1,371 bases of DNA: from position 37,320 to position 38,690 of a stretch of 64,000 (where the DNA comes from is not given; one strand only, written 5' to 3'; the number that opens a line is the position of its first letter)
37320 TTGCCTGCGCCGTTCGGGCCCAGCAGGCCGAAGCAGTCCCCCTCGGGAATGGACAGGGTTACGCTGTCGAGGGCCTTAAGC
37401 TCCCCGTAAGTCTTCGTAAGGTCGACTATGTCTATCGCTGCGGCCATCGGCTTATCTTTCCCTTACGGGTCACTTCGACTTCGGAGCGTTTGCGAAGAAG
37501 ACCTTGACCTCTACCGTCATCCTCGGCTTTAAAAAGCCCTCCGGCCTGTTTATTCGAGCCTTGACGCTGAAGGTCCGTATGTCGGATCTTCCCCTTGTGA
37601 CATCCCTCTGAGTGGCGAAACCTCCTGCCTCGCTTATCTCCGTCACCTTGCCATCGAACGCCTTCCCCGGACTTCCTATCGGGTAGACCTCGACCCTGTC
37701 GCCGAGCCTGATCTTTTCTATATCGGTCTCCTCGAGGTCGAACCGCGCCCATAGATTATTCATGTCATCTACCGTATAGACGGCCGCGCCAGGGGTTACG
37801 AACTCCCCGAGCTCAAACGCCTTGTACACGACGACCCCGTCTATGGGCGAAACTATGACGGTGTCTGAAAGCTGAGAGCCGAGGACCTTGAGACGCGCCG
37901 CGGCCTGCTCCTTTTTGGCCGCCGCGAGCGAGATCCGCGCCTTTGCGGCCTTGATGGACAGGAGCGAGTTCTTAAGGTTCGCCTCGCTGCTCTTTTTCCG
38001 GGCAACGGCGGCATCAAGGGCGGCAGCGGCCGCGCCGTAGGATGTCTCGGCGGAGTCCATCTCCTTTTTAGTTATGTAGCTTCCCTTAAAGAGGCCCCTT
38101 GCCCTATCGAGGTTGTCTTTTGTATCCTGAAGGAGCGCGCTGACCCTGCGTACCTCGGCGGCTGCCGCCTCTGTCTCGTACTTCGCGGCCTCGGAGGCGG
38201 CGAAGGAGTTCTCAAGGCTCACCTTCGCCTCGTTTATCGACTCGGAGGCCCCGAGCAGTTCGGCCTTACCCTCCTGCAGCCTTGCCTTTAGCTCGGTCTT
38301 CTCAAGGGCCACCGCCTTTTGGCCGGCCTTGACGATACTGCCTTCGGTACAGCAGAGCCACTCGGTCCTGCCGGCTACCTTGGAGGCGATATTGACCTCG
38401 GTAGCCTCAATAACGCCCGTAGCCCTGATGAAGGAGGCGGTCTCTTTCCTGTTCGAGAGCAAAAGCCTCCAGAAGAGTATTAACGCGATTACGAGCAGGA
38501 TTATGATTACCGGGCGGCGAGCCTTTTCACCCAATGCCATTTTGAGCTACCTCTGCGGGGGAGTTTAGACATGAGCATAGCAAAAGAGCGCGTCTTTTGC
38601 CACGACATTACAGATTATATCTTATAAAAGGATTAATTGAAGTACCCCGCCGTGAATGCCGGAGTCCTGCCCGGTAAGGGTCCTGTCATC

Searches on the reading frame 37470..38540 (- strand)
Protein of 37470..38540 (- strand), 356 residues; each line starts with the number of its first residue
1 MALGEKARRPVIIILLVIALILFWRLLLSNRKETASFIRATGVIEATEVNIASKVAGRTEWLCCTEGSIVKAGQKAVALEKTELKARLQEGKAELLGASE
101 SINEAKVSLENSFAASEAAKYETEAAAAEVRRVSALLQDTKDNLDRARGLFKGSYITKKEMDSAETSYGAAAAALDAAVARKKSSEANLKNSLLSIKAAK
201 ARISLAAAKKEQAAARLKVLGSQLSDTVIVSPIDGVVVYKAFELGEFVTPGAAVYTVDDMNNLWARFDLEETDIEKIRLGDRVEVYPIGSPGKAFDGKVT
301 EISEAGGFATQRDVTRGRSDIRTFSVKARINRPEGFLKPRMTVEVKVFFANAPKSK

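Call 3: search_protein_families(library=pfam, proteins=[window:37470-38540:-], max_evalue=0.01)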
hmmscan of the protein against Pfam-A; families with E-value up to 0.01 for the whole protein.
window:37470-38540:- (356 aa): 2 families
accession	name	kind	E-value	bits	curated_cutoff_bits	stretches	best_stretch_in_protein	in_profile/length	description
PF16576.10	HlyD_D23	-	3.2e-21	76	30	1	38-343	6-214/214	Barrel-sandwich domain of CusB or HlyD membrane-fusion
PF13437.12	HlyD_3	-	1.2e-13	52.2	22.2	1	228-332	1-95/106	HlyD family secretion protein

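Call 4: search_protein_families(library=ncbifam, proteins=[window:37470-38540:-], max_evalue=0.01)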
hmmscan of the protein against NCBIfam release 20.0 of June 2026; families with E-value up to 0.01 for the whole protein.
window:37470-38540:- (356 aa): 17 families
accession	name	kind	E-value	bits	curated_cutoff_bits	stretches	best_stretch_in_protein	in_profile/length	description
TIGR01730.1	RND_mfp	subfamily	7.7e-38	130.2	94.9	3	197-351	105-248/322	efflux RND transporter periplasmic adaptor subunit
TIGR00998.1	8a0101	subfamily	2.2e-37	128.7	390.8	1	11-309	8-288/334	EmrA/EmrK family multidrug efflux transporter periplasmic adaptor subunit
NF002939.0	PRK03598.1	equivalog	8.4e-33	113.9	393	1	11-312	10-290/332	secretion protein HlyD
NF007785.0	PRK10476.1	equivalog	1.2e-31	109.9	376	1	6-303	7-285/347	multidrug transporter subunit MdtN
TIGR00999.1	8a0102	subfamily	3.3e-25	88.7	319.3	2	197-351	61-205/271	CzcB/NccB family metal efflux transporter periplasmic adaptor subunit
NF011715.0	PRK15136.1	equivalog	9.2e-20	70.6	563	1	11-303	29-293/390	multidrug efflux MFS transporter periplasmic adaptor subunit EmrA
TIGR02971.1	heterocyst_DevB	subfamily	1.4e-17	64.1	129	1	55-331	23-308/327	ABC exporter membrane fusion protein, DevB family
TIGR01843.1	type_I_hlyD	subfamily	7.6e-13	48.2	208.65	2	9-147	2-144/422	HlyD family type I secretion periplasmic adaptor subunit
NF007850.1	PRK10559.1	equivalog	1.8e-11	43.7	400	1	201-304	122-224/303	p-hydroxybenzoic acid efflux pump subunit AaeA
NF045680.1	DiMtlExpIhpB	equivalog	6.3e-10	38.5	450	1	224-316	135-226/326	divalent metal ion exporter adaptor subunit IhpB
NF008606.0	PRK11578.1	equivalog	3.9e-09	36.1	342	1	184-350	141-301/371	macrolide transporter subunit MacA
TIGR03794.1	NHLM_micro_HlyD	equivalog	5.1e-09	35.5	156.2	1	18-287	26-318/421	NHLP bacteriocin system secretion protein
NF038010.1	ABC_adapt_DarC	equivalog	4.3e-08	32.3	450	1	136-283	150-287/417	darobactin export ABC transporter periplasmic adaptor subunit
NF008589.1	PRK11556.1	equivalog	1.4e-06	27.5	391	0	198-346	166-309/392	MdtA/MuxA family multidrug efflux RND transporter periplasmic adaptor subunit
NF045904.1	RND-peri-MexE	equivalog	4.6e-05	22.5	714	0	195-271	137-217/390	multidrug efflux RND transporter periplasmic adaptor subunit MexE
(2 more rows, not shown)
